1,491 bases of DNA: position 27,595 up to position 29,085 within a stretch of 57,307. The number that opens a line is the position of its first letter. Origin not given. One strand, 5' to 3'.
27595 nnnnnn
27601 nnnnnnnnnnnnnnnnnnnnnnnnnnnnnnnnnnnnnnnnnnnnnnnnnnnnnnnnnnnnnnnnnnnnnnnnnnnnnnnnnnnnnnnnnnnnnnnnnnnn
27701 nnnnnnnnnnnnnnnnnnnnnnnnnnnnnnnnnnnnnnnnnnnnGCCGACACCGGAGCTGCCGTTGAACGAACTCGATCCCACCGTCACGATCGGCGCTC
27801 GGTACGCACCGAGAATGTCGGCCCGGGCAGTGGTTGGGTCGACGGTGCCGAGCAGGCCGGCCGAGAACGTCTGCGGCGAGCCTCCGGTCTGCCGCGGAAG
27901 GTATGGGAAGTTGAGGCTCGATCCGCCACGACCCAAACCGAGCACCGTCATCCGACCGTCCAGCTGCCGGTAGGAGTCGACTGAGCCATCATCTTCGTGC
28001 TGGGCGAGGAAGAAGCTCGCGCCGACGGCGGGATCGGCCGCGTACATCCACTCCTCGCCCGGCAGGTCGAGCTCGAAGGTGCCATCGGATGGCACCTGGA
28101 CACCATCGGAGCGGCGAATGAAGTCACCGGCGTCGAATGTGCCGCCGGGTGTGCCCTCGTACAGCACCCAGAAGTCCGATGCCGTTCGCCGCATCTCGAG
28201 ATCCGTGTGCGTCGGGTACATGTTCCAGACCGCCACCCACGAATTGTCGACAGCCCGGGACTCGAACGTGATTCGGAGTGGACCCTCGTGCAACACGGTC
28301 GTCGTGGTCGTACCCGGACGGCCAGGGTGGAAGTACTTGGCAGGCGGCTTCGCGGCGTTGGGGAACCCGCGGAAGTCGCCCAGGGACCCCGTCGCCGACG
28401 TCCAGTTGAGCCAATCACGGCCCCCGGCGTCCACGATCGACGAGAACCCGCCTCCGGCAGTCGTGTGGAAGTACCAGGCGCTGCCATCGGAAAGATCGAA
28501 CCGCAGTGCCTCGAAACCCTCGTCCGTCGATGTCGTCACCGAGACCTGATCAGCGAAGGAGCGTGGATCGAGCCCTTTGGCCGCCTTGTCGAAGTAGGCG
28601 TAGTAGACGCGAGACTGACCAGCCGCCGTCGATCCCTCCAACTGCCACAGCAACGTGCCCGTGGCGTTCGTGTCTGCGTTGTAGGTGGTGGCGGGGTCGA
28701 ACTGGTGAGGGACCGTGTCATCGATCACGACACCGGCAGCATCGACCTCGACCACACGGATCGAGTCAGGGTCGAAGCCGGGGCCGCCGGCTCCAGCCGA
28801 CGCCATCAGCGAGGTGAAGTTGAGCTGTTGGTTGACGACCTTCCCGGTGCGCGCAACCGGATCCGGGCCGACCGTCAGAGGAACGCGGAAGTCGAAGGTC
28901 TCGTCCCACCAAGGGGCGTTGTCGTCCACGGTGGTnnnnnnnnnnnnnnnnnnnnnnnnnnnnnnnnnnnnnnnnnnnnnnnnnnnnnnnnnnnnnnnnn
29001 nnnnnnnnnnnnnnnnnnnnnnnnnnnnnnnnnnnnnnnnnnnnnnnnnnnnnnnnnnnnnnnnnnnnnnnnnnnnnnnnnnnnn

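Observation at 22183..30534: Second giant (2,783 aa) Ig/LamG/ConA-like protein encoded inside the biosynthetic operon, between the sulfotransferases and the Wzz/BY-kinase gene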

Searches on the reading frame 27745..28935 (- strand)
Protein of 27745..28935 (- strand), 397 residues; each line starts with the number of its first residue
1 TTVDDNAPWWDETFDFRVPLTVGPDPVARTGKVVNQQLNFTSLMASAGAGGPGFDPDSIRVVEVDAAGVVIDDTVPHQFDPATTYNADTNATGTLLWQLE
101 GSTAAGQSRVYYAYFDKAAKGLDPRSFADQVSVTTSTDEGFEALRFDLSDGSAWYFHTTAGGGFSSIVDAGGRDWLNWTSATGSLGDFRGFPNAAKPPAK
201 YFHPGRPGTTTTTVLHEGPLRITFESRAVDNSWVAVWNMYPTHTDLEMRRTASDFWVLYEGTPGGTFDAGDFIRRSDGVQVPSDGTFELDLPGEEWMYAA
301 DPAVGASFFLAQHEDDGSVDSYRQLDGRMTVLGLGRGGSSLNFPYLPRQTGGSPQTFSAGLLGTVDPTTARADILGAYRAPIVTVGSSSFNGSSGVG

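Call 7: search_protein_families(library=pfam, proteins=[window:27745-28935:-], max_evalue=10)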
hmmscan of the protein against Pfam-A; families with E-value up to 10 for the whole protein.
window:27745-28935:- (397 aa): 0 families

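Call 9: search_solved_structures(query=window:27745-28935:-, max_evalue=10)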
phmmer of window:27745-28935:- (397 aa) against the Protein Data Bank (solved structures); distinct sequences matched with E-value up to 10: 1.
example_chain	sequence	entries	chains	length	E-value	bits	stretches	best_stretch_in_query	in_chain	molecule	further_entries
1gg4_A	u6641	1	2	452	0.098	14.8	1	163-210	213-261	UDP-N-ACETYLMURAMOYLALANYL-D-GLUTAMYL-2,6-DIAMINOPIMELATE-D-ALANYL-D-ALANYL LIGASE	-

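Call 13: find_homologous_proteins(query=window:27745-28935:-, max_evalue=0.001)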
Query window:27745-28935:- (397 aa): 153 proteins with E <= 0.001 among 8000 candidates; the best 120 are listed.
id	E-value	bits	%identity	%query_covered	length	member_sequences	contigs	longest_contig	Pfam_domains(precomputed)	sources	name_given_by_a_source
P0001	2.1e-180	618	69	98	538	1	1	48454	-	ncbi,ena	-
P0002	2.6e-177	608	68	96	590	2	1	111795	-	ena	-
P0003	1.2e-115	405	57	86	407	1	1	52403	-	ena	-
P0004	1.4e-87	312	42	96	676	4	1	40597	-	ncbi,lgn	-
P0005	1.3e-84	303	41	96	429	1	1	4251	-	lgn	-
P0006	5.2e-83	297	43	87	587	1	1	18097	-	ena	-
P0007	5.6e-83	297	42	96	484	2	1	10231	-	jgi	-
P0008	8.8e-82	293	41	96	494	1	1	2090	-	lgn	-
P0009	1.0e-81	293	41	94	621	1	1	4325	-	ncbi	-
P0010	1.6e-81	293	42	94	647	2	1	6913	-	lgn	-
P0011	2.5e-81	292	41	94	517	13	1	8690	-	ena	-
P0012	2.5e-81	292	43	97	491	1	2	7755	-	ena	-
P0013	6.9e-81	290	44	84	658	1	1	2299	-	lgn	-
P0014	8.6e-81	290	41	95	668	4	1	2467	-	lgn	-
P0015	1.3e-80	290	41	93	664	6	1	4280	-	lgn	-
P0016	3.9e-80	288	42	87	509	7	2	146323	-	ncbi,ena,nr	ncbi:MAG TPA: hypothetical protein PK205_01200 [Promineifilum sp.]|nr:hypothetical protein [Prominei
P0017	5.1e-80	288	44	84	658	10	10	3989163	-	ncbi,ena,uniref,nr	ncbi:protein of unknown function [Candidatus Promineifilum breve]|uniref:Uncharacterized protein n=1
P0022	3.5e-79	285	41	96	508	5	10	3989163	-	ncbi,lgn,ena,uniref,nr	ncbi:protein of unknown function [Candidatus Promineifilum breve]|uniref:DUF2341 domain-containing p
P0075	2.7e-72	262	40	88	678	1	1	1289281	PF01839.30,PF13517.13,PF02018.24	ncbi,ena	-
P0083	2.3e-71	259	36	97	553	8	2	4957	-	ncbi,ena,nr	ncbi:MAG TPA: hypothetical protein PKU78_02740 [Candidatus Dojkabacteria bacterium]|nr:hypothetical 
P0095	2.9e-68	249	40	89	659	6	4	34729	PF18998.7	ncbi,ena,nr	ncbi:MAG: hypothetical protein KDE48_13445 [Anaerolineales bacterium]|nr:hypothetical protein [Anaer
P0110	4.9e-61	225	38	92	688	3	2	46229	PF18962.8,PF13860.13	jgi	jgi:hypothetical protein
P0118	1.2e-57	214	33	95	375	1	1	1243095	-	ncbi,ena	-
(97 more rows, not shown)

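Call 17: find_encoding_contigs(protein=P0001, flank=10000, max_places=3)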
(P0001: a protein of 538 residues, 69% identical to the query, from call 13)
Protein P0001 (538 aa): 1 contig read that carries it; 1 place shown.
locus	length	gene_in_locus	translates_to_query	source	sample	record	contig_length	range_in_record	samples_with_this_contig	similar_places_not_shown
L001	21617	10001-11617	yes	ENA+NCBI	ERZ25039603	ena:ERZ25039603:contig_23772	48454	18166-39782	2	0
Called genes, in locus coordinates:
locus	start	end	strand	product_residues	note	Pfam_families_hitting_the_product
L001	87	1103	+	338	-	PF00535:Glycos_transf_2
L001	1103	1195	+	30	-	-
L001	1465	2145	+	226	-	PF13469:Sulfotransfer_3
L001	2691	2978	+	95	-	-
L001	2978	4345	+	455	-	PF00535:Glycos_transf_2, PF13641:Glyco_tranf_2_3, PF13579:Glyco_trans_4_4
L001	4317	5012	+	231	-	PF13692:Glyco_trans_1_4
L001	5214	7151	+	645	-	PF02156:Glyco_hydro_26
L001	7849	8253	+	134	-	-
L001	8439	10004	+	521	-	-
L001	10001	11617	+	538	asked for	-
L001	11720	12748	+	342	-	PF17851:GH43_C2 (weak)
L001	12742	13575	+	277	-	-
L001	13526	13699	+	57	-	-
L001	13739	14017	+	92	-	-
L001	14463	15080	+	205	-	PF13290:CHB_HEX_C_1, PF13287:Fn3_assoc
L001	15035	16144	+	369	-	PF13385:Laminin_G_3, PF22352:K319L-like_PKD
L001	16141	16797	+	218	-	PF13385:Laminin_G_3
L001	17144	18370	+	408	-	PF10609:ParA (faint), PF01656:CbiA (weak)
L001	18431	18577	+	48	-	-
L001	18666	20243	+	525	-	PF13727:CoA_binding_3, PF02397:Bac_transf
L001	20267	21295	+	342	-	PF00459:Inositol_P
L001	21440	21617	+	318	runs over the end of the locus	PF01507:PAPS_reduct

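Call 18: find_encoding_contigs(protein=P0017, flank=10000, max_places=3)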
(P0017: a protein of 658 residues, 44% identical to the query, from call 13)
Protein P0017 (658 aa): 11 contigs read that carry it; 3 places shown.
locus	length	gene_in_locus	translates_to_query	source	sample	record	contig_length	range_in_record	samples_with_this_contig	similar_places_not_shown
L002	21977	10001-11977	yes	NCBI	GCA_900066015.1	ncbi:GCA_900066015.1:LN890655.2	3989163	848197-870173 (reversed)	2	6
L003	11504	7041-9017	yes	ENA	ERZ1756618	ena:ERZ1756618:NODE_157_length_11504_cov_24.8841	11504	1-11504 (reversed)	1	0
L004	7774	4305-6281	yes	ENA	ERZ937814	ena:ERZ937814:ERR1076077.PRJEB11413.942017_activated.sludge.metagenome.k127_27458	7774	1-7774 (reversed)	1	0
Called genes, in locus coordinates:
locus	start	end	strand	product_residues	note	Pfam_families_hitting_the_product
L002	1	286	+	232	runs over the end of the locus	PF01613:Flavin_Reduct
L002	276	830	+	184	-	PF13302:Acetyltransf_3, PF13420:Acetyltransf_4 (weak), PF13523:Acetyltransf_8 (weak), PF00583:Acetyltransf_1, PF13508:Acetyltransf_7 (weak)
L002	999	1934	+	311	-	PF05721:PhyH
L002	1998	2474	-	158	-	PF11716:MDMPI_N (weak), PF12867:DinB_2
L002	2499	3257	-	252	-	PF00149:Metallophos, PF12850:Metallophos_2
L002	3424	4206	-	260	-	PF00149:Metallophos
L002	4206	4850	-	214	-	PF13489:Methyltransf_23, PF06080:DUF938 (faint), PF13649:Methyltransf_25, PF13847:Methyltransf_31 (weak), PF08241:Methyltransf_11, PF08242:Methyltransf_12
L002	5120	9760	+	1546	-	PF00932:LTD, PF04234:CopC (faint), PF13205:Big_5, PF19077:Big_13 (faint), PF03372:Exo_endo_phos (weak), PF07495:Y_Y_Y (faint)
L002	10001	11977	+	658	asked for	-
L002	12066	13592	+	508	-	-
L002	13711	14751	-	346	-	-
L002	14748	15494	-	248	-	-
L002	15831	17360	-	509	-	PF00171:Aldedh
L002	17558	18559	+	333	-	PF01636:APH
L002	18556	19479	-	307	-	PF00892:EamA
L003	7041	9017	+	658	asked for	-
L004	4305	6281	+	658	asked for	-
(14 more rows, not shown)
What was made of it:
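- Some module genes occur away from glycan clusters (call 18).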

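Call 20: search_protein_families(library=pfam, proteins=[P0017, P0022, P0004, P0083, P0118, P0075, P0110], max_evalue=1)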
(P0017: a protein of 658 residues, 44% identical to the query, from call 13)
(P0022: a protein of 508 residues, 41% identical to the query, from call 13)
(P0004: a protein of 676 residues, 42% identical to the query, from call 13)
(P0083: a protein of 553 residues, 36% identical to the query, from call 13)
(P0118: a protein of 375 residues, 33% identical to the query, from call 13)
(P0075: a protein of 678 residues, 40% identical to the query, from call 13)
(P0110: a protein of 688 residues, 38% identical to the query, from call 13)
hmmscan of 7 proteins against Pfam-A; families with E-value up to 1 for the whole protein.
P0017 (658 aa): 0 families

P0022 (508 aa): 0 families

P0004 (676 aa): 0 families

P0083 (553 aa): 2 families
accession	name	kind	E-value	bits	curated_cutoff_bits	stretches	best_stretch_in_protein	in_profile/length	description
PF00036.39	EF-hand_1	-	0.0064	16.4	25.4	0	479-498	8-27/29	EF hand domain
PF00404.24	Dockerin_1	-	0.024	15.3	22.9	2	480-532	2-48/57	Dockerin type I domain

P0118 (375 aa): 0 families

P0075 (678 aa): 3 families
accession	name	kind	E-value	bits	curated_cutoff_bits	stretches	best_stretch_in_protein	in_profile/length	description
PF13517.12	FG-GAP_3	-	5.2e-15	56.2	26.9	4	387-450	1-60/61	FG-GAP-like repeat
PF01839.29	FG-GAP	-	2.6e-06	27.6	22.1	2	434-453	3-22/37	FG-GAP repeat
PF02018.23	CBM_4_9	-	3e-06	28.1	25.9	1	592-673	1-81/136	Carbohydrate binding domain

P0110 (688 aa): 4 families
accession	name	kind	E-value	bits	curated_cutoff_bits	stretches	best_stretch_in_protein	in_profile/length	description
PF18962.6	Por_Secre_tail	-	6.3e-07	30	27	1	609-683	2-72/75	Secretion system C-terminal sorting domain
PF13860.13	FlgD_ig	-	9.3e-06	26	27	1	625-676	21-76/79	FlgD Ig-like domain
PF13585.12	CHU_C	-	5.5e-05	23.6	27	1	625-678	25-76/86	CHU_C Type IX secretion signal domain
PF00041.27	fn3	-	7.9e-05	23.2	25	2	417-481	11-71/84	Fibronectin type III domain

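Call 24: predict_structure(alignment_id=A1)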
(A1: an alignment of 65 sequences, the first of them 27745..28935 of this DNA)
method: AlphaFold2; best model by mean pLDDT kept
length: 397 residues; sequences in the alignment: 65
mean_pLDDT: 93.7   pTM: 0.92
mean pLDDT of the five models: 93.7, 93.0, 92.5, 92.3, 92.2
residues with pLDDT >= 90: 351; 70-90: 25; 50-70: 18; < 50: 3
segments of 3 or more residues with pLDDT < 50: 395-397
pLDDT, mean of each block of 10 residues (from residue 1): 85 97 95 98 92 93 97 98 97 98 97 97 97 98 98 98 98 98 96 77 92 98 97 96 96 93 95 98 95 96 98 93 95 84 71 88 98 96 97 58
secondary structure, 60 per line:
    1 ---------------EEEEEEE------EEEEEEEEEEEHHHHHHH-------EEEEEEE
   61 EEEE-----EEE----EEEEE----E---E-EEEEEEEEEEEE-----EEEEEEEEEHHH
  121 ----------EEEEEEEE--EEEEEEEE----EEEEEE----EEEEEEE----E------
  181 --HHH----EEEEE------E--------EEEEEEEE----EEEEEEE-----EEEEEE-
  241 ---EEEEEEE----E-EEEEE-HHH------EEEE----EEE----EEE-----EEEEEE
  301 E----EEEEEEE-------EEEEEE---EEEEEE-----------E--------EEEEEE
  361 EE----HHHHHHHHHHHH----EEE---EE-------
elements in order: E16-22 E29-39 H40-46 E54-64 E70-72 E77-81 E92-103 E109-117 E131-138 E141-148 E153-158 E163-169 E190-194 E210-217 E222-228 E234-239 E244-250 E257-261 E272-275 E280-282 E287-289 E295-301 E306-312 E320-325 E329-334 E355-362 H367-378 E383-385
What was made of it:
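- On Galactose mutarotase-like superfamily: The AF2 model has pLDDT 93.7 (call 24).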

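Call 26: fold_search(model_id=the predicted structure, library=pdb)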
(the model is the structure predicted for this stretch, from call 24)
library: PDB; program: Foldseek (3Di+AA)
matches with E <= 10: 1042; with E <= 0.001: 37
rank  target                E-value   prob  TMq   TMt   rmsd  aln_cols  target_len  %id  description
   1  2wyi_B                1.5e-09  1.00  0.49  0.25  10.3       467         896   10  Structure of the Streptococcus pyogenes family GH38 alpha-mannosidase complexed with swainsonine (released 2010-02-16)
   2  2wyi_A                3.2e-09  1.00  0.50  0.25  10.2       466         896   10  Structure of the Streptococcus pyogenes family GH38 alpha-mannosidase complexed with swainsonine (released 2010-02-16)
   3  9ftr                  3.2e-09  1.00  0.49  0.22  10.7       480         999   10  Drosophila golgi alpha-mannosidase II (dGMII) in complex with amide modified swainsonine-configured alkyl indolizidine (released 2024-10-09)
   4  6rpc                  9.2e-09  1.00  0.45  0.20  10.6       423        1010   11  GOLGI ALPHA-MANNOSIDASE II (released 2020-07-08)
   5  2wyh_A                9.2e-09  1.00  0.47  0.23  10.7       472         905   10  Structure of the Streptococcus pyogenes family GH38 alpha-mannosidase (released 2010-02-16)
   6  6rs0                  1.2e-08  1.00  0.45  0.20   9.5       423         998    9  GOLGI ALPHA-MANNOSIDASE II in complex with (2S,3S,4R,5R)-1-(2-(Benzyloxy)ethyl)-2-(hydroxymethyl)piperidine-3,4,5-triol (released 2020-07-08)
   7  2wyh_B                1.3e-08  1.00  0.45  0.23  11.4       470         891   10  Structure of the Streptococcus pyogenes family GH38 alpha-mannosidase (released 2010-02-16)
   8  1qwu                  1.6e-08  1.00  0.51  0.22  10.2       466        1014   11  Golgi alpha-mannosidase II D341N mutant complex with 5-F-guloside (released 2003-10-07)
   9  6rrx                  1.7e-08  1.00  0.49  0.22   9.6       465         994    9  GOLGI ALPHA-MANNOSIDASE II in complex with (2S,3R)-2-(Hydroxymethyl)-3-piperidinol (released 2020-07-08)
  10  6rrh                  1.9e-08  1.00  0.44  0.20  10.0       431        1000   10  GOLGI ALPHA-MANNOSIDASE II (released 2020-07-08)
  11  6rrw                  2.1e-08  1.00  0.49  0.22  10.2       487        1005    9  GOLGI ALPHA-MANNOSIDASE II in complex with (2R,3R,4R,5S)-1-(5-{[4-(3,4-Dihydro-2H-1,5-benzodioxepin-7-yl)benzyl]oxy}pent (released 2020-07-08)
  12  3czn_A                2.5e-08  1.00  0.44  0.20  11.4       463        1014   11  Golgi alpha-mannosidase II (D204A nucleophile mutant) in complex with GnMan5Gn (released 2008-06-24)
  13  9ftq                  3.1e-08  1.00  0.46  0.20   9.9       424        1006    9  Drosophila golgi alpha-mannosidase II (dGMII) in complex with swainsonine-configured alkyl indolizidine (released 2024-10-09)
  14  1hty                  3.3e-08  1.00  0.46  0.21  11.0       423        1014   11  GOLGI ALPHA-MANNOSIDASE II (released 2002-01-02)
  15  3bvu_A                3.3e-08  1.00  0.46  0.20  10.4       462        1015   10  GOLGI MANNOSIDASE II D204A catalytic nucleophile mutant complex with Methyl(alpha-D-mannopyranosyl)-(1->3)-S-[(alpha-D (released 2008-07-01)
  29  5xqg_E                4.7e-06  1.00  0.51  0.26  11.2       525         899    9  Crystal structure of a PL 26 exo-rhamnogalacturonan lyase from Penicillium chrysogenum complexed with unsaturated gala (released 2018-03-21)
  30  1jov                  2.7e-05  1.00  0.38  0.52   7.1       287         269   11  Crystal Structure Analysis of HI1317 (released 2003-06-24)
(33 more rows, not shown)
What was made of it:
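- On Galactose mutarotase-like superfamily: Foldseek probability is 1.0 to GH38 C-terminal domains, HI1317, YeaD, GALM, YidC P1, and GH36/GH31 N-domains (call 26).
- Closest known: Galactose-mutarotase-like beta-supersandwich domains. Same: Foldseek probability is 1.0, with E 1.5e-9 to 2wyi, 4.7e-6 to 5xqg and 2.7e-5 to 1jov (TMt 0.52) (call 26).
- One is a galactose-mutarotase-like supersandwich (calls 24, 26). There is a weak structural match to the PL26 lyase 5xqg (E 4.7e-6, call 26). The top fold matches are non-catalytic domains of GH38, GH36, GH31, GH101, LacZ and YidC (call 26).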

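Call 27: search_solved_structures(query=A1, max_evalue=10, show_alignments=2)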
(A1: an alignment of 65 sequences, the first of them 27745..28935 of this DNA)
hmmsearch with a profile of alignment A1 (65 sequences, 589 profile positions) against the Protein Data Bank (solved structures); distinct sequences matched with E-value up to 10: 1.
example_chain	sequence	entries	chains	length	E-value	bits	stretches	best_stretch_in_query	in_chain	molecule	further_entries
8zvk_A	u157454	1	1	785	0.019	17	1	389-469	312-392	AaBgIC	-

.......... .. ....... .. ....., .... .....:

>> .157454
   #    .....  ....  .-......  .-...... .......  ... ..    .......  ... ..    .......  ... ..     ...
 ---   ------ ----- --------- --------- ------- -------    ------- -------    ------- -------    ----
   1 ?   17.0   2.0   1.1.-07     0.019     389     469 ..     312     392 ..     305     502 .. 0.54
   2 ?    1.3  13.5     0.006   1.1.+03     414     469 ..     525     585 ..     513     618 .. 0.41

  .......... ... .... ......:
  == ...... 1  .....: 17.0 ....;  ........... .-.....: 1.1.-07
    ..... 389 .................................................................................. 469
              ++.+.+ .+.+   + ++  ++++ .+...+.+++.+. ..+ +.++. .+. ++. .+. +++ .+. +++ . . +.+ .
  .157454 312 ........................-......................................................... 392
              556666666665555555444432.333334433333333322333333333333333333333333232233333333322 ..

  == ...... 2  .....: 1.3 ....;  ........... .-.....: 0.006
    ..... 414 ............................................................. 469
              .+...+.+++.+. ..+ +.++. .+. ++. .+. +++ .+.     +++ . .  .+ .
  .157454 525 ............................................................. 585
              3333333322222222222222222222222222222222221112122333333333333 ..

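Call 28: search_protein_families(library=pfam, alignment_id=A1, max_evalue=0.1)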
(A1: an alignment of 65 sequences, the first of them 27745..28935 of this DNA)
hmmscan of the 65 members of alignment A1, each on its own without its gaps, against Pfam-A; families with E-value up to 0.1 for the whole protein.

A. member 1, window:27745-28935:- (397 aa): 0 families

B. families by the number of members that match (of 65 scanned): 35 families (the first 25 are shown)
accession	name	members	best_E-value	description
PF18998.6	Flg_new_2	5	3.6e-38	Divergent InlB B-repeat domain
PF00036.39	EF-hand_1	3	0.0064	EF hand domain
PF00404.24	Dockerin_1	3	0.0067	Dockerin type I domain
PF03160.20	Calx-beta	2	6.4e-19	Calx-beta domain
PF24517.2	CBM96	1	7.9e-30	Carbohydrate-binding module family 96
PF13385.13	Laminin_G_3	1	5.4e-22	Concanavalin A-like lectin/glucanases superfamily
PF18911.6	PKD_4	1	4.3e-21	PKD domain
PF07691.17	PA14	1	5.1e-18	PA14 domain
PF13517.12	FG-GAP_3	1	5.2e-15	FG-GAP-like repeat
PF00801.26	PKD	1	3.9e-13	PKD domain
PF18962.6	Por_Secre_tail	1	6.3e-07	Secretion system C-terminal sorting domain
PF01839.29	FG-GAP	1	2.6e-06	FG-GAP repeat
PF02018.23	CBM_4_9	1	3e-06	Carbohydrate binding domain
PF16132.11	DUF4843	1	3e-06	Domain of unknown function (DUF4843)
PF13860.13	FlgD_ig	1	9.3e-06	FlgD Ig-like domain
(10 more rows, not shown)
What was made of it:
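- Stand-alone family members have the layout typical of CAZymes: signal peptide, module, then CBM, dockerin or T9SS tail (calls 13, 20, 28).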

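Call 29: search_protein_families(library=ncbifam, proteins=[window:27745-28935:-, P0022], max_evalue=0.1)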
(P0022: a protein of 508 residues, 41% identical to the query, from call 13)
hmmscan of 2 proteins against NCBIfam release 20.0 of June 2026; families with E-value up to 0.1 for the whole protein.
window:27745-28935:- (397 aa): 0 families

P0022 (508 aa): 0 families

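Call 31: find_related_loci(query=A1, collection=genome_contigs, flank=10000)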
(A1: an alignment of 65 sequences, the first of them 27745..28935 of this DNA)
Query A1 (397 aa) in genome_contigs; peptide patterns used: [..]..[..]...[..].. (x = any residue, [..] = any of these).
598 stretches matched a pattern (row limit reached: there are more); 596 encode a relative of the query (tblastn E <= 1e-3); the best 80 are kept; 80 distinct loci.
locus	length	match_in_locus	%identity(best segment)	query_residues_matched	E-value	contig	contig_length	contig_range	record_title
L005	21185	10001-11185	55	1-392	1e-140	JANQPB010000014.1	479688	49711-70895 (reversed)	MAG: Acidimicrobiales bacterium isolate IP29b_bin.150 k99_3775775, whole genome shotgun sequence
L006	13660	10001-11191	54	1-394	9e-138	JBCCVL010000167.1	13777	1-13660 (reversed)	MAG: Actinomycetota bacterium isolate P01_E01_bin.37 k141_735894_length_13777_cov_128.3178, whole genome shotgun sequenc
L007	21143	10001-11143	43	9-397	4e-93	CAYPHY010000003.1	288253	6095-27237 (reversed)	MAG TPA_asm: uncultured Ardenticatenaceae bacterium isolate binchicken_co59_761 genome assembly, contig: NODE_8_length_2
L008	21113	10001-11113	43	9-386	8e-90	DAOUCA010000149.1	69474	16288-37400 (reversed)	MAG TPA_asm: Caldilineaceae bacterium isolate H76_764 k137_79831, whole genome shotgun sequence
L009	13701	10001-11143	41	9-392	4e-86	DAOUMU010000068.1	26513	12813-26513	MAG TPA_asm: Anaerolineae bacterium isolate W92_265 k127_553123, whole genome shotgun sequence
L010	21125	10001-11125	43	9-385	3e-85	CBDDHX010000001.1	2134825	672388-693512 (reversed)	MAG: Caldilineaceae bacterium isolate 9736b05d-4052-4238-9011-8c8baa34df0f genome assembly, contig: contig_1, whole geno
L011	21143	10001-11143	40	9-397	8e-85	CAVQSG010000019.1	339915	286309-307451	MAG: uncultured Chloroflexia bacterium isolate MFD09779.bin.3.497 genome assembly, contig: contig_42786, whole genome sh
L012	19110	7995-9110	42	9-388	4e-87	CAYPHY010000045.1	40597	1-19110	MAG TPA_asm: uncultured Ardenticatenaceae bacterium isolate binchicken_co59_761 genome assembly, contig: NODE_1579_lengt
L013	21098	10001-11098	41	9-384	2e-84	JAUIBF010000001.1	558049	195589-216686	MAG: bacterium isolate 6_bin.26 NODE_14_length_558049_cov_2.079846, whole genome shotgun sequence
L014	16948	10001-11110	43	9-379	4e-84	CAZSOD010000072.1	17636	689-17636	MAG TPA_asm: uncultured Ardenticatenaceae bacterium isolate binchicken_co197_395 genome assembly, contig: NODE_5070_leng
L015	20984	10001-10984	43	9-336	9e-84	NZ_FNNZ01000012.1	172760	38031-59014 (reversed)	Thiocapsa roseopersicina strain DSM 217, whole genome shotgun sequence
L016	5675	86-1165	41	9-379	2e-83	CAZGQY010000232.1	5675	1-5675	MAG TPA_asm: uncultured Methylococcaceae bacterium isolate binchicken_co46_824 genome assembly, contig: NODE_29487_lengt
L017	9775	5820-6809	44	20-349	8e-83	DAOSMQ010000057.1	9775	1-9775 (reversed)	MAG TPA_asm: Promineifilum sp. isolate AMR_MDS_2393 NODE_6940_length_9775_cov_4.099486, whole genome shotgun sequence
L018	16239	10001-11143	41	5-389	3e-85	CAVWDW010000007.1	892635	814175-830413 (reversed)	MAG: uncultured Chloroflexia bacterium isolate MFD03804.bin.1.269 genome assembly, contig: contig_4397, whole genome sho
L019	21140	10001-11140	40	9-390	1e-82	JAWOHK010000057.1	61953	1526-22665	MAG: Chloroflexota bacterium isolate CWP4-2.bin.60 k191_2594840, whole genome shotgun sequence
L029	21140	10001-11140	38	9-393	3e-80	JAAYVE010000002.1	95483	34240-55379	MAG: Deltaproteobacteria bacterium isolate AS27yjCOA_29 5660_AS27, whole genome shotgun sequence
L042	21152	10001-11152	40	6-387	2e-77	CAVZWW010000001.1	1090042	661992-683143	MAG: uncultured Bacteroidetes bacterium isolate MFD04716.bin.1.116 genome assembly, contig: contig_11458, whole genome s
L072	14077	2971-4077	38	9-384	4e-73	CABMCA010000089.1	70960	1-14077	uncultured archaeon isolate LFW-24 genome assembly, contig: LFW24_61, whole genome shotgun sequence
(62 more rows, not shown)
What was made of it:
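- Many carriers are filamentous, sheath- or floc-forming taxa (call 31).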
